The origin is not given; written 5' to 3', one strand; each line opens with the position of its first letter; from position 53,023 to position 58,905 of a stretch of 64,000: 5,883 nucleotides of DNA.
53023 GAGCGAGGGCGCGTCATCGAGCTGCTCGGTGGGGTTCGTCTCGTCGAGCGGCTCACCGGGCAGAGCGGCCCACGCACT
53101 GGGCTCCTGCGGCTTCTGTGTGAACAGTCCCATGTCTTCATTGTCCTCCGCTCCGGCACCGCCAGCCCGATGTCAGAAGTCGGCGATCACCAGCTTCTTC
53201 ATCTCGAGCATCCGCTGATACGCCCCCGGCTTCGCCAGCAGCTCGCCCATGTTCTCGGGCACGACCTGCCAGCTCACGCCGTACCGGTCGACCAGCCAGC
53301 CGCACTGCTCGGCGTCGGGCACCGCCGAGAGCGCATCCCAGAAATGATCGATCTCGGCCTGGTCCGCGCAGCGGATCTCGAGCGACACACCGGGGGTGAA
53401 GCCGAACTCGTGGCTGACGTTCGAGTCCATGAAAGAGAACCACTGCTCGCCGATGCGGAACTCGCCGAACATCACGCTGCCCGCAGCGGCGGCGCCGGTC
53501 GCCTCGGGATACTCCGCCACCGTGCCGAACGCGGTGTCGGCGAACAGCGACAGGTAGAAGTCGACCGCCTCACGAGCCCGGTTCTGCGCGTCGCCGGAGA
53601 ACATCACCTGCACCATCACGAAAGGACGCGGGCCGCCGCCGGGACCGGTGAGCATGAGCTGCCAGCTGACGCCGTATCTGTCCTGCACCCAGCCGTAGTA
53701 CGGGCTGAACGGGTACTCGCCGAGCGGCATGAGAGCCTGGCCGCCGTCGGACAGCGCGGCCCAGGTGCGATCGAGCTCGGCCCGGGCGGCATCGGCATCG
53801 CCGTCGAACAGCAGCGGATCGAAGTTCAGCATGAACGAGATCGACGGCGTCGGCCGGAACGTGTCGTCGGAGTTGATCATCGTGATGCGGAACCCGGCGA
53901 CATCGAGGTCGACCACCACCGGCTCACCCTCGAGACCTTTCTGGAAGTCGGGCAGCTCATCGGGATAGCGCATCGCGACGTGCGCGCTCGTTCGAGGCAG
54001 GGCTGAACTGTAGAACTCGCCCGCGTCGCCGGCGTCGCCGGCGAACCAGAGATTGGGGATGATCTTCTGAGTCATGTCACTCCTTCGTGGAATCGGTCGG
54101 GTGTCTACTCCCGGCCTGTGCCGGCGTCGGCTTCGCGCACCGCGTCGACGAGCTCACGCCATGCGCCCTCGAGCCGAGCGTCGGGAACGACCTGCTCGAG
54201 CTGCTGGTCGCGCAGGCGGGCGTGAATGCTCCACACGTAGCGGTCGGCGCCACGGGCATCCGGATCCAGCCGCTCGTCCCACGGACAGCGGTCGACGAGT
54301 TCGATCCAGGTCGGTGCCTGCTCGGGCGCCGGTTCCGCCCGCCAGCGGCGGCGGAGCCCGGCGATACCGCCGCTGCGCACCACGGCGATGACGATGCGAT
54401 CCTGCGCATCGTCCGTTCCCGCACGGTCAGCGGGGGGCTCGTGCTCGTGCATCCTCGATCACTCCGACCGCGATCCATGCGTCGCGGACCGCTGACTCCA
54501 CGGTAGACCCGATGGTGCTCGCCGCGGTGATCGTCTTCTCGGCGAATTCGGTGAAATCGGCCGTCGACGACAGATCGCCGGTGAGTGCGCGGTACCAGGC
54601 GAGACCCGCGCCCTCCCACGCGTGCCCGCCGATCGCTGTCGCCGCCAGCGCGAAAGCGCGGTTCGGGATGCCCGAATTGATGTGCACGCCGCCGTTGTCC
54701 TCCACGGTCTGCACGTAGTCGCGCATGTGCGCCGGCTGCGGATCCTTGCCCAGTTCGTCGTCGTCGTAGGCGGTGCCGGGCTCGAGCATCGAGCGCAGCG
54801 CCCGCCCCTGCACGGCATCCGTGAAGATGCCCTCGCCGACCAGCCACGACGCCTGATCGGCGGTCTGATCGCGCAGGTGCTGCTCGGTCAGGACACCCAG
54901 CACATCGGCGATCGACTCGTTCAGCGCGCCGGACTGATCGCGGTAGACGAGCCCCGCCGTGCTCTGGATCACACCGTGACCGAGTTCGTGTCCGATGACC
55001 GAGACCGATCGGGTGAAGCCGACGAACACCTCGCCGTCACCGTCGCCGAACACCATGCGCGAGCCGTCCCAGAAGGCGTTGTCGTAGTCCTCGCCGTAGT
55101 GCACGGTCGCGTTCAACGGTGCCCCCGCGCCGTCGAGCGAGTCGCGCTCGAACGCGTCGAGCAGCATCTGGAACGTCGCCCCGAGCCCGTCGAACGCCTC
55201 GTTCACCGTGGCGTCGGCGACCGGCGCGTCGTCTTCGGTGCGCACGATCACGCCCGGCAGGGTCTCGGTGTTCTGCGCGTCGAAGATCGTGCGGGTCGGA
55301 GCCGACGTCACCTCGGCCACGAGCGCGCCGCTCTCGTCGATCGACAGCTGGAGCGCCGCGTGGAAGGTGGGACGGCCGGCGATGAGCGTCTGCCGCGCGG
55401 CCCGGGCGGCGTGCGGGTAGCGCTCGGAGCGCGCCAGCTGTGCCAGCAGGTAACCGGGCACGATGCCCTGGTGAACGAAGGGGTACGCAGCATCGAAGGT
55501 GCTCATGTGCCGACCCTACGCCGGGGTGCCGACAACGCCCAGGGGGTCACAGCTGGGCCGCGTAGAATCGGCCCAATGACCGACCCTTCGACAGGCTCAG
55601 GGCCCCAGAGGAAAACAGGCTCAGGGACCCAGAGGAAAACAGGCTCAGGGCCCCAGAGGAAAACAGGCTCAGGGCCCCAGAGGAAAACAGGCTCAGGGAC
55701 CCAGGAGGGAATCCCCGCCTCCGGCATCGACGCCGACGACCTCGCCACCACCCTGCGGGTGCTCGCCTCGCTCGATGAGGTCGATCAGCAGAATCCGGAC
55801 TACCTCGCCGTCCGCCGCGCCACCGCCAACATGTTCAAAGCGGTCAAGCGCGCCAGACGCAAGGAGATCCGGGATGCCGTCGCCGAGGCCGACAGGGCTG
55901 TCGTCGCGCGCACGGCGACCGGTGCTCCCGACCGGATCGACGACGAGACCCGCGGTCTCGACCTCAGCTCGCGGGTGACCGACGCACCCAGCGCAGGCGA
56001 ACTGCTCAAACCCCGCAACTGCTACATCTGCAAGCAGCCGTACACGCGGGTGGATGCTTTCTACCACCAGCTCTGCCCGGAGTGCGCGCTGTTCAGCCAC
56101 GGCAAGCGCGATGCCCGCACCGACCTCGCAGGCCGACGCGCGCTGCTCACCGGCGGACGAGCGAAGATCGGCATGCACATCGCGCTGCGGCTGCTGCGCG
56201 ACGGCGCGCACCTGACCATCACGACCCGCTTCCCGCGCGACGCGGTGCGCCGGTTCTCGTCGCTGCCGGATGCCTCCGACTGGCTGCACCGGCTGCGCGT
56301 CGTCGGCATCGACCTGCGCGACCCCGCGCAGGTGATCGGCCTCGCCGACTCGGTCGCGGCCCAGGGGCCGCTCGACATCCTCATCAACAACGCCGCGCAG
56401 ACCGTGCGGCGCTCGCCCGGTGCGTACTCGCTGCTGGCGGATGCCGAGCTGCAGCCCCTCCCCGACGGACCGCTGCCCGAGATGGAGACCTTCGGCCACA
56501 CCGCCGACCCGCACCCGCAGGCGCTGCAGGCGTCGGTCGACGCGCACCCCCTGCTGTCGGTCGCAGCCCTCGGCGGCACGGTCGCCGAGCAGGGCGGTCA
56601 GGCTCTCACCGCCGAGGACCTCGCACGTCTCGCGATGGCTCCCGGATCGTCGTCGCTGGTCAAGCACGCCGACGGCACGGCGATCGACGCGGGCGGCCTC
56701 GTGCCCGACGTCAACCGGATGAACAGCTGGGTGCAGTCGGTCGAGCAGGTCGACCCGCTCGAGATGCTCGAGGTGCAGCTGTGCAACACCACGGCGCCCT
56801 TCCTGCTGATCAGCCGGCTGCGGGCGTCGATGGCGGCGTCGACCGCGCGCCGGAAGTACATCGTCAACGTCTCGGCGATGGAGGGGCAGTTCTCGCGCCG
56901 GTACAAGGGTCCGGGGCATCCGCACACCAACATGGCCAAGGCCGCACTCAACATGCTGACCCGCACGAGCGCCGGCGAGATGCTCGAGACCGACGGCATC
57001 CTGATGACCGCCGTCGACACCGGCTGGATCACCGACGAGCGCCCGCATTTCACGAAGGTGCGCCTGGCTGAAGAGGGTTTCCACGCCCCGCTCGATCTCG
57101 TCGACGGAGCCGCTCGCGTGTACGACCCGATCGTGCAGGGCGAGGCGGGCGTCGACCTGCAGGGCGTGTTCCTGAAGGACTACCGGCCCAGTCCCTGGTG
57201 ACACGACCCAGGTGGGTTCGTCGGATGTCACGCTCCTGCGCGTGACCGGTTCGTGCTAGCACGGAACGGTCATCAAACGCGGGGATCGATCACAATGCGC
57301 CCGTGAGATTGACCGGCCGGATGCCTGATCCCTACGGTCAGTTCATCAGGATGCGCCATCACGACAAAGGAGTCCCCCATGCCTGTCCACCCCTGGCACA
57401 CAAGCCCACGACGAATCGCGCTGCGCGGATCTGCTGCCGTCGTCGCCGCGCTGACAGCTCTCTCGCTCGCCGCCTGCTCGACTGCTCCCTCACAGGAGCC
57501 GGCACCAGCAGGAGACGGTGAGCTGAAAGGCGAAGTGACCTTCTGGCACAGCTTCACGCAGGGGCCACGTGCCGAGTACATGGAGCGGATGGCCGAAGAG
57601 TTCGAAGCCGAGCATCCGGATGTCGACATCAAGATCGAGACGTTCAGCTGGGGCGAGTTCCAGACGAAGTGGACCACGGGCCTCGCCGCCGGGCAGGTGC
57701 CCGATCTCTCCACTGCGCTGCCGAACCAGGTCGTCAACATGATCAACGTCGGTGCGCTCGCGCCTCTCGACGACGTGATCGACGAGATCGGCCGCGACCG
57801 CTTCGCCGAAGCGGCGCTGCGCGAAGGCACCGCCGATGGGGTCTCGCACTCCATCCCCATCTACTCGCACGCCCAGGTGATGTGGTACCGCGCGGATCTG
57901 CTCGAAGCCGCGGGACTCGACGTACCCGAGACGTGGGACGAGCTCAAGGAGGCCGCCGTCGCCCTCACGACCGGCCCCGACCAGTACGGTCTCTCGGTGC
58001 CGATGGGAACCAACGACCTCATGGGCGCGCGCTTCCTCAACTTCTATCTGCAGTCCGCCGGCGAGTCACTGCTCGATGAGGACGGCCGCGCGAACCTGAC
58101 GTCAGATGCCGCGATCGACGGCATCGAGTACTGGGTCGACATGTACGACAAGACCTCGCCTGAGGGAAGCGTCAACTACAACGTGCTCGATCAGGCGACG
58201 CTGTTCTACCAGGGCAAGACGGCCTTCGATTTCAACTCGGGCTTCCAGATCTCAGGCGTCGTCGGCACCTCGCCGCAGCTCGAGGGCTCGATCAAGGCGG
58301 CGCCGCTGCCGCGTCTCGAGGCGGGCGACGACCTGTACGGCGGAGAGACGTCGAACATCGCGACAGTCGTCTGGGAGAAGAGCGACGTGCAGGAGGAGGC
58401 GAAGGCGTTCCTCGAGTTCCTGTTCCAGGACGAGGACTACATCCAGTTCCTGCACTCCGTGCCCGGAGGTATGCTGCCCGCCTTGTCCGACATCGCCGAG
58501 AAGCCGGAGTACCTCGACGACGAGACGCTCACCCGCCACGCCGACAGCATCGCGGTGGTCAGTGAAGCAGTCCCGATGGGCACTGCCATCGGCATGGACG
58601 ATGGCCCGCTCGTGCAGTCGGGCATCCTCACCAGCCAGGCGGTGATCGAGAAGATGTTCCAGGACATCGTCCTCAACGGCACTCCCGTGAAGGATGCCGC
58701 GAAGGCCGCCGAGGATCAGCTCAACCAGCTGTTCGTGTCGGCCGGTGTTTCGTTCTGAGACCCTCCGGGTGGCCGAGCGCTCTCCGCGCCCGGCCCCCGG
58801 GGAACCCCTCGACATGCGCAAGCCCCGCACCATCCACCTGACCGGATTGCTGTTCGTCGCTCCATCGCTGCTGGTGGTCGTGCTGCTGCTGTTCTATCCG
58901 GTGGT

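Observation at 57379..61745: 2,7-anhydro-sialic-acid uptake and conversion module in an actinobacterium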

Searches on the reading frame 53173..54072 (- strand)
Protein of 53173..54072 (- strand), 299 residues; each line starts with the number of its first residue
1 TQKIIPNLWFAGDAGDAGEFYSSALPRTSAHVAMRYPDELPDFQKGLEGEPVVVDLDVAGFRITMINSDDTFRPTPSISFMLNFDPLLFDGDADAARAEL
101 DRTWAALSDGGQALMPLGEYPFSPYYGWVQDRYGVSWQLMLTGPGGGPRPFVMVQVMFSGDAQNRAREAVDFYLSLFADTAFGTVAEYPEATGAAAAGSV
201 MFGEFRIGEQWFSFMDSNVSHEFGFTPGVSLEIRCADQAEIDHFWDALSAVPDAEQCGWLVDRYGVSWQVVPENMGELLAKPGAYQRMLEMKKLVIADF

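Call 50: search_protein_families(library=pfam, proteins=[window:53173-54072:-], max_evalue=0.0001)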
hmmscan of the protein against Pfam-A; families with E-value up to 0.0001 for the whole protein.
window:53173-54072:- (299 aa): 1 family
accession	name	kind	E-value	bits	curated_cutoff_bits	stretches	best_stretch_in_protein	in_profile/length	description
PF06983.19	3-dmu-9_3-mt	-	6.7e-55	185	24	2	155-271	6-116/116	3-demethylubiquinone-9 3-methyltransferase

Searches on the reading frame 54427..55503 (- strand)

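Call 50: search_protein_families(library=pfam, proteins=[window:54427-55503:-], max_evalue=0.0001)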
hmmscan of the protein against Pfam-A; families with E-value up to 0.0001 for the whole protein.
window:54427-55503:- (358 aa): 2 families
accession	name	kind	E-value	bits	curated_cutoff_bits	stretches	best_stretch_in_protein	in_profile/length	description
PF02868.21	Peptidase_M4_C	-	3.9e-49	167.1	24.4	1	183-348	1-165/165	Thermolysin metallopeptidase, alpha-helical domain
PF01447.24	Peptidase_M4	-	3.8e-25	89.5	22.4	1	73-180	33-145/145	Thermolysin metallopeptidase, catalytic domain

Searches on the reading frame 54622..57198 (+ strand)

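Call 50: search_protein_families(library=pfam, proteins=[window:54622-57198:+], max_evalue=0.0001)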
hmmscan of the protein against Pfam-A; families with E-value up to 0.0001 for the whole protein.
window:54622-57198:+ (859 aa): 2 families
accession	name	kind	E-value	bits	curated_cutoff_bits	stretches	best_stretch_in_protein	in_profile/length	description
PF00106.31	adh_short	-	1.7e-13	50.9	26.6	1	507-594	3-88/195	short chain dehydrogenase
PF13561.12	adh_short_C2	-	2.3e-10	40.9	27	0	516-596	8-84/236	Enoyl-(Acyl carrier protein) reductase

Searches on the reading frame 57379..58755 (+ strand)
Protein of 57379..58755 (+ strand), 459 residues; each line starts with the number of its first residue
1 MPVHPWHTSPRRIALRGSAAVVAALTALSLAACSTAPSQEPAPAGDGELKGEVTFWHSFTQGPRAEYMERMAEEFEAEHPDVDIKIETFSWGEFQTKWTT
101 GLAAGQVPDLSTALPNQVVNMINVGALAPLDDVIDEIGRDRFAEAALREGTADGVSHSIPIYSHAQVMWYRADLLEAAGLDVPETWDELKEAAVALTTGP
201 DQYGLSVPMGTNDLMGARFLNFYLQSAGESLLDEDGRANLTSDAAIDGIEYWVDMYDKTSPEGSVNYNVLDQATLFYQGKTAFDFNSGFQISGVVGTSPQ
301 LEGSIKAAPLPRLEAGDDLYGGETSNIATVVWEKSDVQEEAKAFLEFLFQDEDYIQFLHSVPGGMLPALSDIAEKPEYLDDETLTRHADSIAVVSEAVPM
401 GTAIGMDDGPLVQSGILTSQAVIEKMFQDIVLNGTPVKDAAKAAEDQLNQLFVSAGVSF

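Call 5: search_protein_families(library=pfam, proteins=[window:57379-58755:+])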
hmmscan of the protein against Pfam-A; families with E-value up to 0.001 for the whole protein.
window:57379-58755:+ (459 aa): 4 families
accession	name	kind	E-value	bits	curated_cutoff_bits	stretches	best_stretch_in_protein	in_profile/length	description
PF01547.30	SBP_bac_1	-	1.8e-48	166.5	26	1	65-352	5-304/307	Bacterial extracellular solute-binding protein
PF13416.11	SBP_bac_8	-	1.4e-29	104.3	27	1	71-384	2-277/279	Bacterial extracellular solute-binding protein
PF18967.5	PycTM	-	8.7e-05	23.3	27.2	1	6-77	2-71/107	Pycsar effector protein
PF13531.11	SBP_bac_11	-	0.00042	20.6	25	0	65-351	10-215/227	Bacterial extracellular solute-binding protein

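Call 6: search_protein_families(library=ncbifam, proteins=[window:57379-58755:+])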
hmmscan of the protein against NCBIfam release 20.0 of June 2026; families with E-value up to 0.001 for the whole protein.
window:57379-58755:+ (459 aa): 4 families
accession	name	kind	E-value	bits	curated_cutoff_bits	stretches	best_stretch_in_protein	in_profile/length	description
TIGR03850.1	bind_CPR_0540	equivalog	1.1e-13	50.6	299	1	19-352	6-349/437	carbohydrate ABC transporter substrate-binding protein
NF053763.1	ABCarbgalBndGanS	equivalog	5.3e-10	38.6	700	1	23-385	9-361/420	galactooligosaccharide ABC transporter substrate-binding protein GanS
TIGR03851.1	chitin_NgcE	equivalog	4.5e-09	35.7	399.65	1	64-191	52-188/450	N-acetylglucosamine/diacetylchitobiose ABC transporter substrate-binding protein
NF008211.0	PRK10974.1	equivalog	1.9e-08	33.3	411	1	51-199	27-184/439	sn-glycerol-3-phosphate ABC transporter substrate-binding protein UgpB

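Call 8: search_solved_structures(query=window:57379-58755:+, max_evalue=0.001, show_alignments=1)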
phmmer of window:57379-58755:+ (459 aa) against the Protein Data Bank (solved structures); distinct sequences matched with E-value up to 0.001: 105 (the best 60 are shown).
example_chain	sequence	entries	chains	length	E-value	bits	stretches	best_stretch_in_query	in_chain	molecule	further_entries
8ula_A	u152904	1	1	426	3e-27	98.7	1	50-447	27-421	Extracellular solute-binding protein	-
5ysb_A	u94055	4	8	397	2.7e-23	85.7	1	59-372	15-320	Lin1841 protein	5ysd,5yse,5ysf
3jzj_A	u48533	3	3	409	9.9e-23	83.8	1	46-385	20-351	Acarbose/maltose binding protein GacH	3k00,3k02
3k01_A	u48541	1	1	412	1.8e-22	83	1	48-385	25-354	Acarbose/maltose binding protein GacH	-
8vqk_A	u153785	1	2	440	5.3e-22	81.4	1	51-452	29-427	Putative ABC transporter periplasmic-binding protein YcjN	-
7nbz_A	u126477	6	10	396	1.8e-20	76.4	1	68-397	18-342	Sulfoquinovosyl binding protein | Sulfoquinovosyl glycerol-binding protein SmoF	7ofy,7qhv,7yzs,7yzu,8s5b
6dtq_A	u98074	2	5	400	3.5e-20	75.4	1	62-376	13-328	maltose-binding protein MalE3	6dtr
7bvt_A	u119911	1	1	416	9.9e-19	70.7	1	43-380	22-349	Hypothetical sugar ABC-transporter sugar binding protein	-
7v09_A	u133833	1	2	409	2.2e-18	69.5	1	52-435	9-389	Multiple sugar transport system periplasmic sugar-binding protein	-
3uor_A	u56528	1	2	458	2.5e-18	69.4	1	52-381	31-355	ABC transporter sugar binding protein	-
4r9f_A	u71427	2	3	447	2.7e-17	65.9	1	12-317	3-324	MBP1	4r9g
5ci5_A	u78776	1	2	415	1.5e-16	63.4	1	68-382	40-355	Extracellular solute-binding protein family 1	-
8art_A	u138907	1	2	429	1.8e-16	63.2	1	17-257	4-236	Putative secreted maltose-binding protein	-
4g68_A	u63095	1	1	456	2.8e-16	62.6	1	45-354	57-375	ABC transporter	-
4g68_B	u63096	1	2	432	3.2e-16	62.4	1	46-354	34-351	ABC transporter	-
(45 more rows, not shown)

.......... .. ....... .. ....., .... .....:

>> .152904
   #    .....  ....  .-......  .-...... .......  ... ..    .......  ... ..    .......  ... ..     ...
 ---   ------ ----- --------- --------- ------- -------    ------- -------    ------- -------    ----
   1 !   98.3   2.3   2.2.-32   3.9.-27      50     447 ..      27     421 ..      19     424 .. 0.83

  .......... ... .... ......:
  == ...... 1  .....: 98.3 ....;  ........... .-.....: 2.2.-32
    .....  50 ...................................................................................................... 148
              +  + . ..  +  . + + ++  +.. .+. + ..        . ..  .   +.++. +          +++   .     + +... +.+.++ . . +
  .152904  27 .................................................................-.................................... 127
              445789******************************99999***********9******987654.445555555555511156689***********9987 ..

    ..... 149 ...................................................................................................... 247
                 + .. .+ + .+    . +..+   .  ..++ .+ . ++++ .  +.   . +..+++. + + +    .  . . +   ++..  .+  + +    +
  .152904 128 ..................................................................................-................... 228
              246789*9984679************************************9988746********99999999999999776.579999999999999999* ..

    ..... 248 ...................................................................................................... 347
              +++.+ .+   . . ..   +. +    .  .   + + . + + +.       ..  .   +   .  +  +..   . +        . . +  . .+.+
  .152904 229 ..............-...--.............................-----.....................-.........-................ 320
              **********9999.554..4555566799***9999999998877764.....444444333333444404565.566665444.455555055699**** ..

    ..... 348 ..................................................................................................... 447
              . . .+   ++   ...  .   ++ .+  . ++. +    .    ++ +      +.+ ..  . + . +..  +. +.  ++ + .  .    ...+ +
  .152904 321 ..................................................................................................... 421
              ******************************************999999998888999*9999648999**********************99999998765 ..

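Call 20: find_homologous_proteins(query=window:57379-58755:+, max_evalue=1e-10)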
Query window:57379-58755:+ (459 aa): 1063 proteins with E <= 1e-10 among 8000 candidates; the best 120 are listed.
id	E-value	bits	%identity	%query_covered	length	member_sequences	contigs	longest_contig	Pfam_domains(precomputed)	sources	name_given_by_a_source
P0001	1.5e-295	998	97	100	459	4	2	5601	PF13416.12,PF01547.31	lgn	-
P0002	4.7e-253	858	83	99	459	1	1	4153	PF13416.12,PF01547.31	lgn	-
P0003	1.2e-251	853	84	99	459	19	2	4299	PF13416.12,PF01547.31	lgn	-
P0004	3.6e-248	842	82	99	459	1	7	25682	PF13416.12,PF01547.31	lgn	-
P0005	4.3e-248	841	86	93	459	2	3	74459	PF13416.12,PF01547.31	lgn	-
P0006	9.3e-248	840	87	90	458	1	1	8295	PF13416.12,PF01547.31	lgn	-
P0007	1.3e-247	840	84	98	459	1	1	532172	PF13416.12,PF01547.31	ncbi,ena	-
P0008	1.3e-247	840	87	90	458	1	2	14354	PF13416.12,PF01547.31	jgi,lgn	jgi:multiple sugar transport system substrate-binding protein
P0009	7.9e-247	837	83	98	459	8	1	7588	PF13416.12,PF01547.31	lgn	-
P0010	2.6e-235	799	82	94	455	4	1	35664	PF13416.12,PF01547.31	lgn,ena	-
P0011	2.1e-232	790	78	98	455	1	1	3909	PF13416.12,PF01547.31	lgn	-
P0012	9.0e-230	781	77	100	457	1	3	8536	PF13416.12,PF01547.31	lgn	-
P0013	2.4e-227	773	77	99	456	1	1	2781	PF13416.12,PF01547.31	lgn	-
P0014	5.9e-226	769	77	98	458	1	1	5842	PF13416.12,PF01547.31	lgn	-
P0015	2.7e-223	760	77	95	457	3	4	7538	PF13416.12,PF01547.31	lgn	-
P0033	3.5e-195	667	70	93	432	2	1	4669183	PF13416.12,PF01547.31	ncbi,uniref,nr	ncbi:ABC transporter substrate-binding protein [Beutenbergia cavernae]|uniref:ABC transporter substr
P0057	3.7e-185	634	63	98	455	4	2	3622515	PF13416.12,PF01547.31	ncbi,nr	ncbi:ABC transporter substrate-binding protein [Paramicrobacterium chengjingii]|nr:sugar ABC transpo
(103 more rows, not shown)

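Call 56: find_encoding_contigs(protein=P0001, flank=6000, max_places=4)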
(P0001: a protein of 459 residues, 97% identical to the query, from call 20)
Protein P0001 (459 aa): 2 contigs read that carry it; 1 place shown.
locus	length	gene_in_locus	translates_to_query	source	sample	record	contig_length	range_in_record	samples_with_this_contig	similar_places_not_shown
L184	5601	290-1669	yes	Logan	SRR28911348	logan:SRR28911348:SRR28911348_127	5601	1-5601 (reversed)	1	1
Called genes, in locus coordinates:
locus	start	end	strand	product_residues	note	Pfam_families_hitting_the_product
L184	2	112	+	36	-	?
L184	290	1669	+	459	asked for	PF01547:SBP_bac_1, PF13416:SBP_bac_8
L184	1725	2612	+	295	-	PF00528:BPD_transp_1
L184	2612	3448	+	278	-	PF00528:BPD_transp_1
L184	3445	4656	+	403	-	PF01408:GFO_IDH_MocA, PF02894:GFO_IDH_MocA_C, PF22725:GFO_IDH_MocA_C3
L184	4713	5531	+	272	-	PF02311:AraC_binding (weak), PF12833:HTH_18, PF00165:HTH_AraC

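Call 62: find_encoding_contigs(protein=P0033, flank=10000, max_places=1)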
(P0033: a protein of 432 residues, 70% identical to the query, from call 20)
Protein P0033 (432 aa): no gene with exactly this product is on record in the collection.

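Call 63: find_encoding_contigs(protein=P0057, flank=10000, max_places=1)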
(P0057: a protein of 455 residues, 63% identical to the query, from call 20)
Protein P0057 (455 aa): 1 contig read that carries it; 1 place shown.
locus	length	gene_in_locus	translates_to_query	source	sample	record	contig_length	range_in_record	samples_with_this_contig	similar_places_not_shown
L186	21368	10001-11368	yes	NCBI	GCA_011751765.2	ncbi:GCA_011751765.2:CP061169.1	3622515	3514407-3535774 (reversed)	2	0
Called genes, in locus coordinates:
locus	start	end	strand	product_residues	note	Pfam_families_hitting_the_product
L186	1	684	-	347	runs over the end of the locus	PF08240:ADH_N, PF16912:Glu_dehyd_C, PF00107:ADH_zinc_N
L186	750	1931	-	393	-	PF01408:GFO_IDH_MocA, PF02894:GFO_IDH_MocA_C, PF22725:GFO_IDH_MocA_C3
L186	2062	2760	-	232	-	PF00440:TetR_N (weak), PF02909:TetR_C_1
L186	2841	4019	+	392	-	PF01494:FAD_binding_3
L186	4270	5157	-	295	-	PF05675:DUF817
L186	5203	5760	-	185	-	-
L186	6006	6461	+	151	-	-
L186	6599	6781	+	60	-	PF04024:PspC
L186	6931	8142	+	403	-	PF01053:Cys_Met_Meta_PP, PF00155:Aminotran_1_2 (weak), PF00266:Aminotran_5 (weak), PF01041:DegT_DnrJ_EryC1 (faint)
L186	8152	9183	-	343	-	PF16154:DUF4862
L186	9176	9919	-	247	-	PF00392:GntR, PF07729:FCD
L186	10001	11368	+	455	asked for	PF01547:SBP_bac_1, PF13416:SBP_bac_8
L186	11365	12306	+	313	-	PF00528:BPD_transp_1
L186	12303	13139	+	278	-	PF00528:BPD_transp_1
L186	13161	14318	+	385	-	PF01408:GFO_IDH_MocA, PF02894:GFO_IDH_MocA_C, PF22725:GFO_IDH_MocA_C3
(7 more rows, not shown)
